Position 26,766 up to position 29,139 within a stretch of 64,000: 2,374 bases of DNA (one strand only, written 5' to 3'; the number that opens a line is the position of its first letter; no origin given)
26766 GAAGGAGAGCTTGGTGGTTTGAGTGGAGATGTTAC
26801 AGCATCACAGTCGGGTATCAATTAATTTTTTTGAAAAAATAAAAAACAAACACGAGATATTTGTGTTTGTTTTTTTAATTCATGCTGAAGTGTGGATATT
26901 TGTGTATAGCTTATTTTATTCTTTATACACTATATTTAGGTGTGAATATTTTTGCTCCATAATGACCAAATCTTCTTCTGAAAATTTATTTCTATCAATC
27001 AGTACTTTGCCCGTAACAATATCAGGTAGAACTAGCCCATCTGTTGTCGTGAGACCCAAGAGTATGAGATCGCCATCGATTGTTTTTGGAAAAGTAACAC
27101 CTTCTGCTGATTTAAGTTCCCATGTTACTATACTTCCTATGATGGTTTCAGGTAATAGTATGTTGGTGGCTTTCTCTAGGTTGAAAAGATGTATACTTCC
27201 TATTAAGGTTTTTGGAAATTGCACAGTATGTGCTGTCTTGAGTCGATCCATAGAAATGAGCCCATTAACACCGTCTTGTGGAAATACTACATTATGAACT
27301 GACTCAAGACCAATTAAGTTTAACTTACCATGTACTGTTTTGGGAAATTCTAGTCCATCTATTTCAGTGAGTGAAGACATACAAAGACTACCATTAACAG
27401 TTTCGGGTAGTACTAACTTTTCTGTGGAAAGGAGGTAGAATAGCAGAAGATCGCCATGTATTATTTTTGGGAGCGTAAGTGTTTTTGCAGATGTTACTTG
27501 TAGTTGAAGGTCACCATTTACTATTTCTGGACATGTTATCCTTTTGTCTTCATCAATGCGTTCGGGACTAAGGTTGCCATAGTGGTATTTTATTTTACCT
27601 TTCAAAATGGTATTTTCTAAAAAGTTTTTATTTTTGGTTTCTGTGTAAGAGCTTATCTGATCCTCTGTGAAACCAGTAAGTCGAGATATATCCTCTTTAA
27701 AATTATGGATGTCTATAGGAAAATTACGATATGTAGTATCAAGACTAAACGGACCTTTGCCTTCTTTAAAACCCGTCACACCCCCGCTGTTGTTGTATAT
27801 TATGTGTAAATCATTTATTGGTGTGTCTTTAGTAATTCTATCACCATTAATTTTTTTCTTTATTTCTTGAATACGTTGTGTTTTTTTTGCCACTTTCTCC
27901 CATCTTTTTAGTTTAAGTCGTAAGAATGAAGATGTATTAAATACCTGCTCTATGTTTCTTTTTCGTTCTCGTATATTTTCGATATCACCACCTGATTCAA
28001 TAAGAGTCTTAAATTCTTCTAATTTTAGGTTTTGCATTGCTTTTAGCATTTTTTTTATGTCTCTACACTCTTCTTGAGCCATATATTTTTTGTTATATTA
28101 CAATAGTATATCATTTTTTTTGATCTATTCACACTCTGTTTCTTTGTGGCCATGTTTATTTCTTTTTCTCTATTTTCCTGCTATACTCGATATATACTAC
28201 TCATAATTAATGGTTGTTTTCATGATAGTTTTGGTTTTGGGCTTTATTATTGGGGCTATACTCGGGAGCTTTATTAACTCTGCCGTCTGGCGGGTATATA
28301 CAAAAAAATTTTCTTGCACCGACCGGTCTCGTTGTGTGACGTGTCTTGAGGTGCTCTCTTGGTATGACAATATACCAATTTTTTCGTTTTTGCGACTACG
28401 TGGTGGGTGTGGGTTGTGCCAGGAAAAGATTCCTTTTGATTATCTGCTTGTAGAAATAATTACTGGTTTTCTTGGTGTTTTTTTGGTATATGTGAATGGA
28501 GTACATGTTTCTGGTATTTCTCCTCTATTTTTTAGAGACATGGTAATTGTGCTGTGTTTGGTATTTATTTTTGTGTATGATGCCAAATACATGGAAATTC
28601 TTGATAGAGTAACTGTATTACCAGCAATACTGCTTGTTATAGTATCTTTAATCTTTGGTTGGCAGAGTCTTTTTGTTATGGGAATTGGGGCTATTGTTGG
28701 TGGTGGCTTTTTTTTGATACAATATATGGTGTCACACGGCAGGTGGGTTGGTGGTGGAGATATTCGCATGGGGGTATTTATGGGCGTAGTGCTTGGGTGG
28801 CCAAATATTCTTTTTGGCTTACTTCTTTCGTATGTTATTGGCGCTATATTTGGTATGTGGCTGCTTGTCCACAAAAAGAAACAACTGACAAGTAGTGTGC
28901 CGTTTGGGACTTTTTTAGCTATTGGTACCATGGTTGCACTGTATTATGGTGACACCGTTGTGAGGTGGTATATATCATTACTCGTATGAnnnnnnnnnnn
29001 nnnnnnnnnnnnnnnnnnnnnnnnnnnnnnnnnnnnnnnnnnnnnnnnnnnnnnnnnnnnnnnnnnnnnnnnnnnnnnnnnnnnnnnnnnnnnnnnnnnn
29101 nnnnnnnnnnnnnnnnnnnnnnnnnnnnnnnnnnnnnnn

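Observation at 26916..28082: Cytoplasmic leucine-rich-type repeat protein inside the type IV pilus locus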

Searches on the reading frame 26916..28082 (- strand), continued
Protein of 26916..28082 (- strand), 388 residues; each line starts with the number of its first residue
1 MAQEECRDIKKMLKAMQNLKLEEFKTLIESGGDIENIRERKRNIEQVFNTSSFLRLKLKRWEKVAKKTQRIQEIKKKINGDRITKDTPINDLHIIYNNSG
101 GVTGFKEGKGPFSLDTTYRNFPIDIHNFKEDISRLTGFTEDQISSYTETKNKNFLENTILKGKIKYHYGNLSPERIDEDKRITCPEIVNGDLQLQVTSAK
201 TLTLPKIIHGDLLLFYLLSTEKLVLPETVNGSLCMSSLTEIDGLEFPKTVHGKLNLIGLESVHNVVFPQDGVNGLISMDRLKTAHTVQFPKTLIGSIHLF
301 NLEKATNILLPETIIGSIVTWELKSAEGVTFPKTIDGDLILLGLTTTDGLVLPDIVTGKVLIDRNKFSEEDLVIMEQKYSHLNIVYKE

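Call 82: search_protein_families(library=ncbifam, proteins=[P0002, P0003, P0004, P0253, P0016, P0005], max_evalue=0.01)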
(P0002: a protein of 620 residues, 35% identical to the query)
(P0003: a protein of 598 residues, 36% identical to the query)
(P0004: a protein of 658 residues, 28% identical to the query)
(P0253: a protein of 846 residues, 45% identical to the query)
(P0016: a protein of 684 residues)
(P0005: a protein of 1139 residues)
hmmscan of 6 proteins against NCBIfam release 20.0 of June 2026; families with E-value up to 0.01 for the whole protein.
P0002 (620 aa): 1 family
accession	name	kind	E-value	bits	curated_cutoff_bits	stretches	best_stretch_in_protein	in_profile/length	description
NF007702.0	PRK10387.1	equivalog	0.0011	18.7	133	0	468-489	178-199/215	glutaredoxin 2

P0003 (598 aa): 1 family
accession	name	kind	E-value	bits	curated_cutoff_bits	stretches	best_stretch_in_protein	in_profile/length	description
NF038399.1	NH_RiPP_Os17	domain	0.0044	17.1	40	0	327-358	29-62/63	Os1348 family NHLP clan protein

P0004 (658 aa): 0 families

P0253 (846 aa): 1 family
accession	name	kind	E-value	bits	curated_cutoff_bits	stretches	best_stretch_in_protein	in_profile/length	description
NF046116.1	adhesin_Lcl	equivalog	7.1e-06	24.8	500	1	700-807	124-237/431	collagen-like adhesin Lcl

P0016 (684 aa): 0 families

P0005 (1139 aa): 0 families

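Call 83: search_protein_families(library=padloc, proteins=[window:26916-28082:-, P0002, P0003, P0004, P0253, P0016], max_evalue=0.01)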
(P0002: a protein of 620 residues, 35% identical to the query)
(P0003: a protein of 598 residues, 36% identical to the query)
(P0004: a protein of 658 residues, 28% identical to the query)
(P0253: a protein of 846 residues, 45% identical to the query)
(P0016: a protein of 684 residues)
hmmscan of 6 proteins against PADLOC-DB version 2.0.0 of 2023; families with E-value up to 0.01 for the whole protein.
window:26916-28082:- (388 aa): 0 families

P0002 (620 aa): 0 families

P0003 (598 aa): 0 families

P0004 (658 aa): 0 families

P0253 (846 aa): 0 families

P0016 (684 aa): 0 families

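Call 90: find_related_loci(query=A2, collection=viral_contigs, flank=6000)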
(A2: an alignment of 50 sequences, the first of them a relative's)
Query A2 (620 aa) in viral_contigs; peptide patterns used: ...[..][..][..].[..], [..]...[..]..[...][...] (x = any residue, [..] = any of these).
78 stretches matched a pattern; 4 encode a relative of the query (tblastn E <= 1e-3); 4 distinct loci.
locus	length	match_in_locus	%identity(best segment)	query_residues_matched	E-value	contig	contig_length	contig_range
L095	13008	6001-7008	42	67-397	3e-83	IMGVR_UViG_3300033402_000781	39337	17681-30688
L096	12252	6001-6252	36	233-320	4e-12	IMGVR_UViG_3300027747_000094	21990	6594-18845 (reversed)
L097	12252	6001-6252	38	233-320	2e-11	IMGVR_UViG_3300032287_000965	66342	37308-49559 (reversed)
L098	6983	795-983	42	253-320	1e-10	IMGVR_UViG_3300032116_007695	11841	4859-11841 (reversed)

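Call 93: search_protein_families(library=pfam, proteins=[L096:1606-9996:+, L098:21-5099:+], max_evalue=0.001)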
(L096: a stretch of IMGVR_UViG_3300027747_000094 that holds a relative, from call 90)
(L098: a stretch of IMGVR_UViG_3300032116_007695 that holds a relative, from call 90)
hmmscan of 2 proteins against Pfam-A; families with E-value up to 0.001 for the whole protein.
L096:1606-9996:+ (2796 aa): 2 families
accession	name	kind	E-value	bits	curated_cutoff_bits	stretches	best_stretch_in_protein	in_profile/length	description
PF18857.6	LPD38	-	4.1e-30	105.7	27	1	2500-2670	1-181/189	Large polyvalent protein associated domain 38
PF12010.13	DUF3502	-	0.00031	21.6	24.4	0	1814-1850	29-65/69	Domain of unknown function (DUF3502)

L098:21-5099:+ (1692 aa): 1 family
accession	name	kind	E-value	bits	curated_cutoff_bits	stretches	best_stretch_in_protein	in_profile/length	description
PF18857.6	LPD38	-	1.2e-30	107.4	27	1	1404-1582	1-189/189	Large polyvalent protein associated domain 38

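Call 99: find_encoding_contigs(protein=P0253, flank=6000, max_places=1)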
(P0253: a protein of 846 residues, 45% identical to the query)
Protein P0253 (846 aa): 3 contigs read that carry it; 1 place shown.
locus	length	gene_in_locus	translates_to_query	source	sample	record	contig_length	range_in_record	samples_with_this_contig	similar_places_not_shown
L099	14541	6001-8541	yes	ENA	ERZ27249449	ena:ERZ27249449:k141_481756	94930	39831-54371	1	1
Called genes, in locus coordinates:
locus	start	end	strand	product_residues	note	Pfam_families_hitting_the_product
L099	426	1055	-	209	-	-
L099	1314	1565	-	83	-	PF01541:GIY-YIG, PF10544:T5orf172 (weak)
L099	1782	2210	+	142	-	-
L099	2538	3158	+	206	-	PF02163:Peptidase_M50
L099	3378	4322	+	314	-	PF01784:DUF34_NIF3 (faint)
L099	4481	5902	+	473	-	PF01336:tRNA_anti-codon, PF00152:tRNA-synt_2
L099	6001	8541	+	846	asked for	-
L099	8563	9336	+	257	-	PF13529:Peptidase_C39_2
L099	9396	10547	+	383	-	-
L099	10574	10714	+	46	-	-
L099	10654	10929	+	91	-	-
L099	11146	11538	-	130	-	-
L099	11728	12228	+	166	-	-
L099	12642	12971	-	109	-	-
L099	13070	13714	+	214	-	-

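Call 100: find_encoding_contigs(protein=P0184, flank=6000, max_places=1)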
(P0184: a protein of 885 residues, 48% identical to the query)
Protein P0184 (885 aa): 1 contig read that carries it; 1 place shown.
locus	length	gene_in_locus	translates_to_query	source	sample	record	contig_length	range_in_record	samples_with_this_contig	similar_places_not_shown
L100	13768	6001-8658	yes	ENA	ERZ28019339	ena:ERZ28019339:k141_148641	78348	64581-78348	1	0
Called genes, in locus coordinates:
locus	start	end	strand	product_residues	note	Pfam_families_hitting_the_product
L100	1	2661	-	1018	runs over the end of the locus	PF00912:Transgly, PF00905:Transpeptidase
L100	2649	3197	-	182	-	PF03838:RecU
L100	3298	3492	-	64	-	PF04070:DUF378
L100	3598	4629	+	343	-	-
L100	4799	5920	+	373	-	PF00266:Aminotran_5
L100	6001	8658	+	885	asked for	-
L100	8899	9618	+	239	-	PF04203:Sortase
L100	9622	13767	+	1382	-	?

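Call 101: find_encoding_contigs(protein=P0206, flank=6000, max_places=1)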
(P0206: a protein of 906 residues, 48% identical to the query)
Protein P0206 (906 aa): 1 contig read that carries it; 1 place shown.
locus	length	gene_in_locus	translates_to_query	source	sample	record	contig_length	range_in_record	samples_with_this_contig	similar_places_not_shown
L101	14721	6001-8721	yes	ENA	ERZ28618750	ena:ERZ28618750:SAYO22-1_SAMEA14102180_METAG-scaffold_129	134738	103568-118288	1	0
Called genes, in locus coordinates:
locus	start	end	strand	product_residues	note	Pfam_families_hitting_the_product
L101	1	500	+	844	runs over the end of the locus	PF00133:tRNA-synt_1, PF01406:tRNA-synt_1e (faint), PF09334:tRNA-synt_1g, PF13603:tRNA-synt_1_2 (weak), PF09334:tRNA-synt_1g, PF00133:tRNA-synt_1, PF08264:Anticodon_1, PF10458:Val_tRNA-synt_C (weak)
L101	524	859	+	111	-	PF13240:Zn_Ribbon_1 (weak), PF05154:TM2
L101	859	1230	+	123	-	PF10825:DUF2752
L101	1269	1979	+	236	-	PF20730:YetF_N (weak), PF04239:DUF421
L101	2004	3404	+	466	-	PF16403:Bact_surface_Ig-like, PF01522:Polysacc_deac_1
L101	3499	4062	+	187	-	PF03729:DUF308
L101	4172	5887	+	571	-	-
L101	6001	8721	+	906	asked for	PF04399:Glutaredoxin2_C (faint), PF11353:DUF3153 (faint), PF03454:MoeA_C (faint)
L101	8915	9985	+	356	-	PF02646:RmuC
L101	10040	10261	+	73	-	PF26135:YuzI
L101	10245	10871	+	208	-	-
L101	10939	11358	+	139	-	PF07467:BLIP (weak)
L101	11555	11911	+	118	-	PF11969:DcpS_C, PF01230:HIT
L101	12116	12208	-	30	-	-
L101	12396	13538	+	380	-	PF13145:Rotamase_2, PF13616:Rotamase_3, PF00639:Rotamase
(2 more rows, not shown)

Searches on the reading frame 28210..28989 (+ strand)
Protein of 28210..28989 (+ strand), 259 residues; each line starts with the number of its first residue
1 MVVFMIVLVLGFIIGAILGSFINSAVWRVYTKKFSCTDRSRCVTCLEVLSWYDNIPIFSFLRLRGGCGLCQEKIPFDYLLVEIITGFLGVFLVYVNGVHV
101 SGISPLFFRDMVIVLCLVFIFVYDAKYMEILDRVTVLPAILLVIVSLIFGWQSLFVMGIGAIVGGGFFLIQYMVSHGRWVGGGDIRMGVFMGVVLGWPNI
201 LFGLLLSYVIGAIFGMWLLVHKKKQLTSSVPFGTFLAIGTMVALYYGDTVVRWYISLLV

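Call 24: search_protein_families(library=pfam, proteins=[window:28210-28989:+], max_evalue=0.001)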
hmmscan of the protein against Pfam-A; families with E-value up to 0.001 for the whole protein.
window:28210-28989:+ (259 aa): 2 families
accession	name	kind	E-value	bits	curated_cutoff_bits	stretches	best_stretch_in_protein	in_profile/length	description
PF06750.18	A24_N_bact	-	9e-24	83.8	23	1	13-94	1-82/84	Bacterial Peptidase A24 N-terminal domain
PF01478.23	Peptidase_A24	-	3.5e-11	43.9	26.5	1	111-216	1-104/104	Type IV leader peptidase family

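Call 53: find_related_loci(query=window:28210-28989:+, collection=metagenome_contigs, flank=5000)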
Query window:28210-28989:+ (259 aa) in metagenome_contigs; peptide patterns used: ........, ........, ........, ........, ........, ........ (x = any residue, [..] = any of these).
309 stretches matched a pattern; 268 encode a relative of the query (tblastn E <= 1e-3); the best 80 are kept; 80 distinct loci.
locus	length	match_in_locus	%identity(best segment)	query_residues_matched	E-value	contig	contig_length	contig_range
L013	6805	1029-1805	99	1-259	2e-164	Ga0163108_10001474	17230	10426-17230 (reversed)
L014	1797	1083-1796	68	5-242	2e-109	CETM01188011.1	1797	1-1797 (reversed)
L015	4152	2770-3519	51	12-259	5e-76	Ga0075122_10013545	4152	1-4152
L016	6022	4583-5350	44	1-258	2e-63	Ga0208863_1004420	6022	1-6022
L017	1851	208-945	44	13-258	1e-62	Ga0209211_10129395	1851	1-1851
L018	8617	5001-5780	46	6-255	2e-58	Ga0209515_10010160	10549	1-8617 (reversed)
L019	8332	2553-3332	46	6-255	2e-58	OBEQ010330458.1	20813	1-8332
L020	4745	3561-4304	39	15-256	3e-58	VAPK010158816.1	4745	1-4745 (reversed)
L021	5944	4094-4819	41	14-254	1e-51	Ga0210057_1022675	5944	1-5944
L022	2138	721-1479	40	15-259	7e-52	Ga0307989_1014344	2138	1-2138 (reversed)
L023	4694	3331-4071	38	13-252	2e-49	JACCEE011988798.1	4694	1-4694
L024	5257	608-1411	34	1-258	4e-45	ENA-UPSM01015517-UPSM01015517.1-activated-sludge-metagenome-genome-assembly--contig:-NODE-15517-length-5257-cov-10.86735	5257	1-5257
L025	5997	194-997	34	1-258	4e-45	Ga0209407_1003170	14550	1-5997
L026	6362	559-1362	34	1-258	2e-44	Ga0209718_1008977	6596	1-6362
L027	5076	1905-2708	33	1-258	2e-44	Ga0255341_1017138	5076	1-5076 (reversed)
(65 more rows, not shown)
